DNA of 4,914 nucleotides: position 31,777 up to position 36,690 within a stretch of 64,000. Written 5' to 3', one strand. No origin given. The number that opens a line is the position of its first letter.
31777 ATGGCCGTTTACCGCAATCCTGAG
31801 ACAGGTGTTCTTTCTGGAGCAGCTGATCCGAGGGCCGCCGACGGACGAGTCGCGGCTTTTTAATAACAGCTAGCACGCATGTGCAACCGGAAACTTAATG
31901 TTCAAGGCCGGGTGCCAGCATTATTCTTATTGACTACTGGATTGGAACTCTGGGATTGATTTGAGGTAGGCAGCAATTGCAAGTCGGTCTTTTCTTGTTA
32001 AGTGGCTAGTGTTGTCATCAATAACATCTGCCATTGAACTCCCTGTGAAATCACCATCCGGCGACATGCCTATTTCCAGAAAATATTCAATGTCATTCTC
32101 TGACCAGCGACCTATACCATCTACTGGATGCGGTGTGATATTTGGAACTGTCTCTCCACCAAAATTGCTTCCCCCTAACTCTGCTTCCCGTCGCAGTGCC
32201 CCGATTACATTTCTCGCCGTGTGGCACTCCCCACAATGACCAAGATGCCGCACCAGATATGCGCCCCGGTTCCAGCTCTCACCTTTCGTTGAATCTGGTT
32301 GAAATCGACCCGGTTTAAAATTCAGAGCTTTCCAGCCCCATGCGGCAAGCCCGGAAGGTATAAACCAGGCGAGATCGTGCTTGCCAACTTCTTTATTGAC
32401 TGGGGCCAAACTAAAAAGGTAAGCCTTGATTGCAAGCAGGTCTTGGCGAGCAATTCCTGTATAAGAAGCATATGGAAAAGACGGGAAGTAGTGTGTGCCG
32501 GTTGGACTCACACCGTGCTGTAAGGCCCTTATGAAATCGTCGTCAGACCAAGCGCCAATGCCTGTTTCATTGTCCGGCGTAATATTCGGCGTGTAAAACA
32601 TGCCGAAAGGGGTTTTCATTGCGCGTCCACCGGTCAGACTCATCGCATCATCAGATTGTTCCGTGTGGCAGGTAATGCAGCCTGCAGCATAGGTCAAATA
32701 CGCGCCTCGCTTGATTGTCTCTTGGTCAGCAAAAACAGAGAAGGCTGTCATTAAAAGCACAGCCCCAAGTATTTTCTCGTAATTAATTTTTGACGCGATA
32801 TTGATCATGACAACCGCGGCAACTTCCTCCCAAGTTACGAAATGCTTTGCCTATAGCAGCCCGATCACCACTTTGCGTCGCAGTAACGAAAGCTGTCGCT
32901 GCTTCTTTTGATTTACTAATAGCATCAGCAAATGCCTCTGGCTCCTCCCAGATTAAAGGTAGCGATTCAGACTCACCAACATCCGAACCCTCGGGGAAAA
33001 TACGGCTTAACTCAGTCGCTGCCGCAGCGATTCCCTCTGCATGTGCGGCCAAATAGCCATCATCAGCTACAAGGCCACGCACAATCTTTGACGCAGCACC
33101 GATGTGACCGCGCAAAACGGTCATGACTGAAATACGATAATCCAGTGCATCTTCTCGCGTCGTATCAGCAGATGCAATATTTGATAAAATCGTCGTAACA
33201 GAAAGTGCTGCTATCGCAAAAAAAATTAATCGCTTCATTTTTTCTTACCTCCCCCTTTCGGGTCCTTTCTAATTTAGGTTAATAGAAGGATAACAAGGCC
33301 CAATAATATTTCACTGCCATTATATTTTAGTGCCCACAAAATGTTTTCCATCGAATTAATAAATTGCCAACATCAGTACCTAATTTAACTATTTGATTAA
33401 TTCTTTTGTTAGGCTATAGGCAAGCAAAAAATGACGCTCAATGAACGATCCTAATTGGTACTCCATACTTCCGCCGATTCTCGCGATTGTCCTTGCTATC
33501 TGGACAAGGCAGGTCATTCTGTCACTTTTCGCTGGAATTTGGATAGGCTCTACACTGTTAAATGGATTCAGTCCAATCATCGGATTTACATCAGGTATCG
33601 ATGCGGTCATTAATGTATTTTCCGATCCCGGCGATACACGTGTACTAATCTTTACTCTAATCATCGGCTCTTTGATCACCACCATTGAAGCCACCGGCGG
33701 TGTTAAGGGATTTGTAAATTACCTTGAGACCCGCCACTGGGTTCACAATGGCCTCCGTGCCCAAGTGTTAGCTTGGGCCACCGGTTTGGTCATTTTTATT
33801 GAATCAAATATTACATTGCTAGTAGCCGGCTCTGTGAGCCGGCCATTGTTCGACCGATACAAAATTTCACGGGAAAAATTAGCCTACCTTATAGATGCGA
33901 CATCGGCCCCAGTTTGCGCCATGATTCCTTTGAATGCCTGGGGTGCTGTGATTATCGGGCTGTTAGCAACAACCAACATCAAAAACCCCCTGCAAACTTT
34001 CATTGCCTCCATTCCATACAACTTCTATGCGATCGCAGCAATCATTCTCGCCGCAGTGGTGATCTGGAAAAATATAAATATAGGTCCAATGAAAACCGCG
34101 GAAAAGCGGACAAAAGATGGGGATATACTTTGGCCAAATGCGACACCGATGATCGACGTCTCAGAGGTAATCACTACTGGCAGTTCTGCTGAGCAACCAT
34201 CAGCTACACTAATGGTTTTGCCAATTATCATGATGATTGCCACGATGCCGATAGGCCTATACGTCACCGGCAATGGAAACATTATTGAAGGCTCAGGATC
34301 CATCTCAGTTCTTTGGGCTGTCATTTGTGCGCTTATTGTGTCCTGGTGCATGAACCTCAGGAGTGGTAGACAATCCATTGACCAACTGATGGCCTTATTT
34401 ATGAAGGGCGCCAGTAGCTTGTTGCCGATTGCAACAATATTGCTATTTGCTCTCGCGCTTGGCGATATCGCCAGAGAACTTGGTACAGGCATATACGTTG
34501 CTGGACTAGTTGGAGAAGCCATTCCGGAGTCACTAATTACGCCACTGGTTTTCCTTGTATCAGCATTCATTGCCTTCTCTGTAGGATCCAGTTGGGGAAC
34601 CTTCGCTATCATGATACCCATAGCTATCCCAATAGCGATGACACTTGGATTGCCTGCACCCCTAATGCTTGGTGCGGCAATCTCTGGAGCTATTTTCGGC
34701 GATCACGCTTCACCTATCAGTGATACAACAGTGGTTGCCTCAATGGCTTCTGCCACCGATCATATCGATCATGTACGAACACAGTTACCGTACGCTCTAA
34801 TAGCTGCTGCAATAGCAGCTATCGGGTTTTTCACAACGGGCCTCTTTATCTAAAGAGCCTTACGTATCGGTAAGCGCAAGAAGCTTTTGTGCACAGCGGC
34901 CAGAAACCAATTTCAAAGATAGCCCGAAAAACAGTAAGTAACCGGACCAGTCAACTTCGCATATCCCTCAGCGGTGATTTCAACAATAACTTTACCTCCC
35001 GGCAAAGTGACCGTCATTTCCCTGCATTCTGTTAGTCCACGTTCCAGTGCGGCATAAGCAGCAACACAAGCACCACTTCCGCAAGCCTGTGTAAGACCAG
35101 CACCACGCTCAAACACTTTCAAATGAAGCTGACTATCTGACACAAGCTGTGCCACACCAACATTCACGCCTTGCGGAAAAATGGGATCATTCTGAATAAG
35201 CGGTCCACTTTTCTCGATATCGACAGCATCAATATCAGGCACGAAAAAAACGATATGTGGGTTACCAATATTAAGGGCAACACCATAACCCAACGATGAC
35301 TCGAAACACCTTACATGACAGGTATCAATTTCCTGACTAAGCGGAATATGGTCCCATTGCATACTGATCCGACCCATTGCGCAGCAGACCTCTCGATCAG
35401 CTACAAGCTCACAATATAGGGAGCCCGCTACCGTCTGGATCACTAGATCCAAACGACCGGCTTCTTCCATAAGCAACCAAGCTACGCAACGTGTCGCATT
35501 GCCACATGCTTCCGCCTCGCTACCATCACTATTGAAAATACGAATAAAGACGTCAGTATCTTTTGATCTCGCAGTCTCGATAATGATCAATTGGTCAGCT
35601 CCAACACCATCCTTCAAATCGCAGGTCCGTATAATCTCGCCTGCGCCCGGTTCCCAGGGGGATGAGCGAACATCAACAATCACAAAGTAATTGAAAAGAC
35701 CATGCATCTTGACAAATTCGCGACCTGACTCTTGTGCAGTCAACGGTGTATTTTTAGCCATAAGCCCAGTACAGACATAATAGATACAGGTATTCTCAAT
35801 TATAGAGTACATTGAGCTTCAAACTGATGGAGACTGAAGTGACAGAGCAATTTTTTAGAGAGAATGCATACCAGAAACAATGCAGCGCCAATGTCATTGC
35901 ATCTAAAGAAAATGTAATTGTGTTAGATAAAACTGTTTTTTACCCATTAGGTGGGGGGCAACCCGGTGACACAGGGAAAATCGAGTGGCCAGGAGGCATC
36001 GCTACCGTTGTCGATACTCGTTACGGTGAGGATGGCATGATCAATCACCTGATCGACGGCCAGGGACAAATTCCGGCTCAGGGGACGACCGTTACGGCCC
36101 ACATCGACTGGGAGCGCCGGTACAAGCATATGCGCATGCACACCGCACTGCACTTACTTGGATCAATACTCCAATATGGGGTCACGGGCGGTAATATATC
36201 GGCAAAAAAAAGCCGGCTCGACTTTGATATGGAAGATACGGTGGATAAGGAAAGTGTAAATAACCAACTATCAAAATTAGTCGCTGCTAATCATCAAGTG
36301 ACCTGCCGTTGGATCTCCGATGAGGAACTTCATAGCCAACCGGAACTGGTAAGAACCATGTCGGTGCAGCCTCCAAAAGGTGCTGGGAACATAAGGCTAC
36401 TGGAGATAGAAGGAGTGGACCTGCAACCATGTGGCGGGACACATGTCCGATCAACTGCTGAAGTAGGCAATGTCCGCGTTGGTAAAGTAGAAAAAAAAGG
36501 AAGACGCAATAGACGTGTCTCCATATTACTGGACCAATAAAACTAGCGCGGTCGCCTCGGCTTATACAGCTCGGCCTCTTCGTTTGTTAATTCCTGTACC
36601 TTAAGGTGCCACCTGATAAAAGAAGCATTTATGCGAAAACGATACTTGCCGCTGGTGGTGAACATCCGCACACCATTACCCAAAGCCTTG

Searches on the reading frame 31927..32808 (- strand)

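Call 60: search_protein_families(library=pfam, proteins=[window:31927-32808:-], max_evalue=0.0001)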
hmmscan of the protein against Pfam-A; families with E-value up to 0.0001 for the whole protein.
window:31927-32808:- (293 aa): 2 families
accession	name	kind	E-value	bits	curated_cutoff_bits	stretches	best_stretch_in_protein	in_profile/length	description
PF00034.26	Cytochrom_C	-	5.9e-08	34.4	21.3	0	33-134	2-89/90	Cytochrome c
PF13442.11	Cytochrome_CBB3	-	2.5e-05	24.9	27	0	39-100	9-45/68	Cytochrome C oxidase, cbb3-type, subunit III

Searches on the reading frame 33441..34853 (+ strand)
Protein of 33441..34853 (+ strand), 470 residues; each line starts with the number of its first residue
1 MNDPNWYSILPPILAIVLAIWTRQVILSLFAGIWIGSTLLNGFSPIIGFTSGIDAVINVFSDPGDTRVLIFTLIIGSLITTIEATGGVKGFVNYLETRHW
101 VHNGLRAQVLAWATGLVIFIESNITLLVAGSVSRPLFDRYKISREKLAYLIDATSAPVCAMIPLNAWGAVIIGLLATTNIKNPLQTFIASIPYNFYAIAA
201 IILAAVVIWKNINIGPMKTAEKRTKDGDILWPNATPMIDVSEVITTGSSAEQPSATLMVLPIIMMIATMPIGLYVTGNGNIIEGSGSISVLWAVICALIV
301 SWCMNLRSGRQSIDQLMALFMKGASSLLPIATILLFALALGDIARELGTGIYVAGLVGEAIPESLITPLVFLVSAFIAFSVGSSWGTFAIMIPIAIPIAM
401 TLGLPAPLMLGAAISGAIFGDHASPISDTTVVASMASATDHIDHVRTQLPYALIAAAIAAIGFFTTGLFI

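Call 60: search_protein_families(library=pfam, proteins=[window:33441-34853:+], max_evalue=0.0001)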
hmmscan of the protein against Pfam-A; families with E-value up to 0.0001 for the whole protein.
window:33441-34853:+ (470 aa): 2 families
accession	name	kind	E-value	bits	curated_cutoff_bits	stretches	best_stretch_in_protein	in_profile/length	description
PF03553.21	Na_H_antiporter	-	3.9e-55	187.7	23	1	177-467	27-302/303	Na+/H+ antiporter family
PF03606.21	DcuC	-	4.9e-08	32.4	23.1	1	68-446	78-439/461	C4-dicarboxylate anaerobic carrier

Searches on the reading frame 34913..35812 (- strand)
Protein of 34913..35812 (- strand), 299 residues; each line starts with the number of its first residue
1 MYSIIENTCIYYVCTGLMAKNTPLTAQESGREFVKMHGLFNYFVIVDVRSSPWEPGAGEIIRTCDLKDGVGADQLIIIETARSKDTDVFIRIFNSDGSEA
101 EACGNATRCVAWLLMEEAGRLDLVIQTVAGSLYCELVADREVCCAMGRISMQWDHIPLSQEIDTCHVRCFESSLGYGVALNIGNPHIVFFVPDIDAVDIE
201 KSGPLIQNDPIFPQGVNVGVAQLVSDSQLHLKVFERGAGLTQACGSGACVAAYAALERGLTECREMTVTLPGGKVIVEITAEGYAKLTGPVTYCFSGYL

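Call 60: search_protein_families(library=pfam, proteins=[window:34913-35812:-], max_evalue=0.0001)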
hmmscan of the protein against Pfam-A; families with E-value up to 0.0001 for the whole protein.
window:34913-35812:- (299 aa): 1 family
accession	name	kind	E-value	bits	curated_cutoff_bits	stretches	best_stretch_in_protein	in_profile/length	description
PF01678.24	DAP_epimerase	-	1.2e-47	161.4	34.7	2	179-292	2-119/121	Diaminopimelate epimerase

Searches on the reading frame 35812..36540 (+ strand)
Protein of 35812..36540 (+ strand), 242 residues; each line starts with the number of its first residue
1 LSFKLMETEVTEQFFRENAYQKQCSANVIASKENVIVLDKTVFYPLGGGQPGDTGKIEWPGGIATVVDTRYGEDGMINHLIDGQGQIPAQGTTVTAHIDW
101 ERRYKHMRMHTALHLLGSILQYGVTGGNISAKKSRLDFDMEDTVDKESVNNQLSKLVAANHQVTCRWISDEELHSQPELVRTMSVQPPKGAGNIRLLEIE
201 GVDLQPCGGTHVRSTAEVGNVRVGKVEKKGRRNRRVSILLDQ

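Call 60: search_protein_families(library=pfam, proteins=[window:35812-36540:+], max_evalue=0.0001)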
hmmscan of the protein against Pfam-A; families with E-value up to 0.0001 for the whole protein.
window:35812-36540:+ (242 aa): 2 families
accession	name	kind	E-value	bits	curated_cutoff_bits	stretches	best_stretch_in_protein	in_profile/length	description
PF01411.24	tRNA-synt_2c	-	1.3e-14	54.1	30.3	1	19-102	470-552/552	tRNA synthetases class II (A)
PF07973.19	tRNA_SAD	-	1.7e-11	44.4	24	1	194-236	1-43/44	Threonyl and Alanyl tRNA synthetase second additional domain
